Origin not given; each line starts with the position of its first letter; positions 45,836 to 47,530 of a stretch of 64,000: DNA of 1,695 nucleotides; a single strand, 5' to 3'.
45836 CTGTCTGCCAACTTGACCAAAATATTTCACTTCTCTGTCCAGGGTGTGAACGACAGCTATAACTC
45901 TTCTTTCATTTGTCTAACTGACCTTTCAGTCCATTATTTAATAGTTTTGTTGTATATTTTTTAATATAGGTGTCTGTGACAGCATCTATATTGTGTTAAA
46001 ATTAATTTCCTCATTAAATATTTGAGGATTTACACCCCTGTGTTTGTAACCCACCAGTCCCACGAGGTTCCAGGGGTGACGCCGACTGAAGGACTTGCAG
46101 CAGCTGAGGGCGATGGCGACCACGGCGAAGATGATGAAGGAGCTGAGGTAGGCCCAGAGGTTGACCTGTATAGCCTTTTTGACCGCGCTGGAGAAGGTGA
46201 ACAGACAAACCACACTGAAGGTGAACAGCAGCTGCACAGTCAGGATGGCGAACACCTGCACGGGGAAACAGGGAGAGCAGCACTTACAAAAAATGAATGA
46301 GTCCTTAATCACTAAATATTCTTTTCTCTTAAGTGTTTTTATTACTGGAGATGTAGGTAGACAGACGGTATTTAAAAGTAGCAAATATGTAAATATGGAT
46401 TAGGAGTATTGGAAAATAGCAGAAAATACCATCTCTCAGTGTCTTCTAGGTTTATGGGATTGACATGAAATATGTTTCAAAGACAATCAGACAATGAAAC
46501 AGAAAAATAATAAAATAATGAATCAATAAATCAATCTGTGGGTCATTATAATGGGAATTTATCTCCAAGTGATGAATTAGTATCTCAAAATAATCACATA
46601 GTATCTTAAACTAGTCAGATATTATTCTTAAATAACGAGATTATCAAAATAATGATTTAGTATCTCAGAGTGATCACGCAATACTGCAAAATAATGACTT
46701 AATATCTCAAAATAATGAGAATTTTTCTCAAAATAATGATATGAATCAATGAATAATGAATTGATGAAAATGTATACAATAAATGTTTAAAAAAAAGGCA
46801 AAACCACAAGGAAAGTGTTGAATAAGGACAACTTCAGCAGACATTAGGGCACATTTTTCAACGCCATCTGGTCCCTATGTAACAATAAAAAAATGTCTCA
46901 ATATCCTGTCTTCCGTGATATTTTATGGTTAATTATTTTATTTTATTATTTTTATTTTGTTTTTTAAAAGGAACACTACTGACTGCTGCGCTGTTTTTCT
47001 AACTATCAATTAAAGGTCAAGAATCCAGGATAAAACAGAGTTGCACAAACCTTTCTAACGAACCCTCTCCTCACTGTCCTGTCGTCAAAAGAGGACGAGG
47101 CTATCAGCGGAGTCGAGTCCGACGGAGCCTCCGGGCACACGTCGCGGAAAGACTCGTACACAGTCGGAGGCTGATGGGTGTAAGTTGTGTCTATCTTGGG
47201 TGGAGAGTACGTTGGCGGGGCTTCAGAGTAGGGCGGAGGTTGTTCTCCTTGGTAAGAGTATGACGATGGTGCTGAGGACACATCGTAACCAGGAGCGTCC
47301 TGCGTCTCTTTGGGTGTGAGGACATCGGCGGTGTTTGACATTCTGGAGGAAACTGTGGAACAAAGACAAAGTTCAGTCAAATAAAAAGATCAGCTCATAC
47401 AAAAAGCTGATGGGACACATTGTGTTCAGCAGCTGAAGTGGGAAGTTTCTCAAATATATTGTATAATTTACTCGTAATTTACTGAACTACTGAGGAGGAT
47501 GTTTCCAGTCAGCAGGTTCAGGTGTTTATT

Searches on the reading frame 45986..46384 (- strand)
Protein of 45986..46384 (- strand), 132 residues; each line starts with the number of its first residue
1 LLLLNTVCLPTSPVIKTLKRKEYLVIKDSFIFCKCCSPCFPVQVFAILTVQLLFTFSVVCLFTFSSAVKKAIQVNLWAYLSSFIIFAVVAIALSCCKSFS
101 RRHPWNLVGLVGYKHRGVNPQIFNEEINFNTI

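Call 72: search_protein_families(library=pfam, proteins=[window:45986-46384:-], max_evalue=0.01)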
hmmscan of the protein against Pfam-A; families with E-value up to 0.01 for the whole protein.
window:45986-46384:- (132 aa): 1 family
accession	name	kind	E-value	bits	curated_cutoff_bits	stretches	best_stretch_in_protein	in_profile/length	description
PF01027.25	Bax1-I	-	0.006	16.8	34.1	1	43-113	6-76/207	Inhibitor of apoptosis-promoting Bax1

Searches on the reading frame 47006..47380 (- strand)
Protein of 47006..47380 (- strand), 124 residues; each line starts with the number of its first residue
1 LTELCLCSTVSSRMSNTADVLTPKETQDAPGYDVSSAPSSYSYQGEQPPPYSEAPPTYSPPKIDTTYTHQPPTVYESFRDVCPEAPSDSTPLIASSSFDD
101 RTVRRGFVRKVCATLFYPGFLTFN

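Call 72: search_protein_families(library=pfam, proteins=[window:47006-47380:-], max_evalue=0.01)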
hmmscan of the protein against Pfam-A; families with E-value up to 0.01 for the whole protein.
window:47006-47380:- (124 aa): 0 families

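Call 73: find_homologous_proteins(query=window:47006-47380:-, max_evalue=1e-10)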
Query window:47006-47380:- (124 aa): 15 proteins with E <= 1e-10 among 22 candidates.
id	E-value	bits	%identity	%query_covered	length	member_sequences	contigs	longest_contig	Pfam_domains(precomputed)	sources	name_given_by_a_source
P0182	6.4e-41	157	75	81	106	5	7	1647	-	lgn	-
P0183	1.1e-40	157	75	80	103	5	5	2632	-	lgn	-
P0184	5.2e-36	142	63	87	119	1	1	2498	-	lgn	-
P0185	1.2e-35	140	67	80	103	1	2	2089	-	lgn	-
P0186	1.7e-35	140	65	84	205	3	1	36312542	PF01027.27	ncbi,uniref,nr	ncbi:protein lifeguard 1 isoform X1 [Perca flavescens]|uniref:protein lifeguard 1 isoform X1 n=1 Tax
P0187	4.0e-33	132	70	81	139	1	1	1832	-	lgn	-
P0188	1.4e-30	124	68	79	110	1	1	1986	-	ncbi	-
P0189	1.5e-28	117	59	90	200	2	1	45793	PF01027.27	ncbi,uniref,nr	ncbi:protein lifeguard 3-like [Sebastes umbrosus]|uniref:protein lifeguard 3-like n=1 Tax=Sebastes u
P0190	1.3e-27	114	64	82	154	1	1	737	-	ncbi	-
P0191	2.1e-27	114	61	82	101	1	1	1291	-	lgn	-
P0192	2.2e-27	114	60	85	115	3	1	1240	-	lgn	-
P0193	6.8e-25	106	59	84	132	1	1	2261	-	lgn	-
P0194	2.2e-24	104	59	82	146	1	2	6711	-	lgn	-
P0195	1.7e-21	95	61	84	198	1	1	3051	-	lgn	-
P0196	9.8e-16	76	56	71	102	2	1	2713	-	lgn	-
